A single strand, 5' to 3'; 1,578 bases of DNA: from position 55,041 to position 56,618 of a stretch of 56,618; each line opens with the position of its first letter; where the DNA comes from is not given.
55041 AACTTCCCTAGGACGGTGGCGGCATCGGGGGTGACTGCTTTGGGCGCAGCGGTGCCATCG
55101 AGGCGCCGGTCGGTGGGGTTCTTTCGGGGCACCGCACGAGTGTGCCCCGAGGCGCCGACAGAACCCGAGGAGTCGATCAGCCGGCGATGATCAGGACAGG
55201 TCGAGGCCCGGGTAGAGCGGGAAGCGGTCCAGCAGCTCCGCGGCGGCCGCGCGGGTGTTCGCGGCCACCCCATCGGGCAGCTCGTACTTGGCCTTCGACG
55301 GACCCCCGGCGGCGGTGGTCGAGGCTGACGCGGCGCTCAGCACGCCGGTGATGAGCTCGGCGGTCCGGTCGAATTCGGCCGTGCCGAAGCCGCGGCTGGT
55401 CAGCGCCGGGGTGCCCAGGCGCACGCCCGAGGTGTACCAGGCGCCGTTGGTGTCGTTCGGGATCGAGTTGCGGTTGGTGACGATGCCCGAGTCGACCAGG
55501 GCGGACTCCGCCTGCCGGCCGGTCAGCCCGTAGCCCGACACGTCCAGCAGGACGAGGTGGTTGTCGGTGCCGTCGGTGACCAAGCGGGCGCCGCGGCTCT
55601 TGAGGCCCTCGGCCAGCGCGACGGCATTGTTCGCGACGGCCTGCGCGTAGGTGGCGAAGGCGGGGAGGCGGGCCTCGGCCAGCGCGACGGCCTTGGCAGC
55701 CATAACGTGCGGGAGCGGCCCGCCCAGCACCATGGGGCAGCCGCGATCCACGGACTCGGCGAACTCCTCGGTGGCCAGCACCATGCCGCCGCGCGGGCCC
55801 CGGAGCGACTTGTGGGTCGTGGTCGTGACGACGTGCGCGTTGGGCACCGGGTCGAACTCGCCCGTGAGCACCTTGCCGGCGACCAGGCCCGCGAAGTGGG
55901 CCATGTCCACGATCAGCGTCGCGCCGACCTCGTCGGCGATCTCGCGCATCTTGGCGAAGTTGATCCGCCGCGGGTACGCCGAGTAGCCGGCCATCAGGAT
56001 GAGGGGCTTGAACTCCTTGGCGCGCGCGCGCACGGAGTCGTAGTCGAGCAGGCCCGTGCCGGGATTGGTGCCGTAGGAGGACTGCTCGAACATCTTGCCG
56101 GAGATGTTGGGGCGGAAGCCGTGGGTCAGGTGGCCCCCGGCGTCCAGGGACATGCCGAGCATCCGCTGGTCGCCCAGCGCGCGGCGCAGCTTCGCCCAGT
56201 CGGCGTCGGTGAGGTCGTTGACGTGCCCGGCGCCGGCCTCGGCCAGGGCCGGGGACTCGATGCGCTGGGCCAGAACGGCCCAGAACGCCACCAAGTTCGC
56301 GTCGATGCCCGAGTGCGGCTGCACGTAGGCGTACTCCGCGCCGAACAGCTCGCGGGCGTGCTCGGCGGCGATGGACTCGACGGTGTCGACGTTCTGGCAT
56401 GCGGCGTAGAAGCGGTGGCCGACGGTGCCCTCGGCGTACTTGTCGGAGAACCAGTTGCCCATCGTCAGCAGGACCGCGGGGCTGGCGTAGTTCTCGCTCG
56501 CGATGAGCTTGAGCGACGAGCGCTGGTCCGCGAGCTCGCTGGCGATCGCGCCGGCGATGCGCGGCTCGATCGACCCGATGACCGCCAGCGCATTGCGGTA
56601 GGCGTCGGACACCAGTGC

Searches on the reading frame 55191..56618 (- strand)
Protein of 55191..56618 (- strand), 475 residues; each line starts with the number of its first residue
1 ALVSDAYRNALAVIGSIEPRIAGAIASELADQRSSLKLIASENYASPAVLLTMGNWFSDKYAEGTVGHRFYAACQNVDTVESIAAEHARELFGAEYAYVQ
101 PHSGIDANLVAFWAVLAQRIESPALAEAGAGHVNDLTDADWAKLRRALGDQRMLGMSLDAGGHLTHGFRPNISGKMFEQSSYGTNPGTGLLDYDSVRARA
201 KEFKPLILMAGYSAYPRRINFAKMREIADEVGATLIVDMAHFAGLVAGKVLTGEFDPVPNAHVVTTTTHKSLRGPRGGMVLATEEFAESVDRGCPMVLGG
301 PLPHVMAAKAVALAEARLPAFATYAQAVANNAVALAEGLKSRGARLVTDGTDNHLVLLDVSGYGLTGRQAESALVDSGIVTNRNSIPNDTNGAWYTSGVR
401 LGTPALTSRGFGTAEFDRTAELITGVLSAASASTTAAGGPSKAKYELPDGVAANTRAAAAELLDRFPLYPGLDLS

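Call 69: search_protein_families(library=pfam, proteins=[window:55191-56618:-], max_evalue=0.0001)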
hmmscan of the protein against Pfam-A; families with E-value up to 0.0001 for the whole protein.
window:55191-56618:- (475 aa): 1 family
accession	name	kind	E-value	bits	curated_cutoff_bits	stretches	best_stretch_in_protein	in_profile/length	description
PF00464.25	SHMT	-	6.3e-118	394.3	27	2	151-423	111-399/399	Serine hydroxymethyltransferase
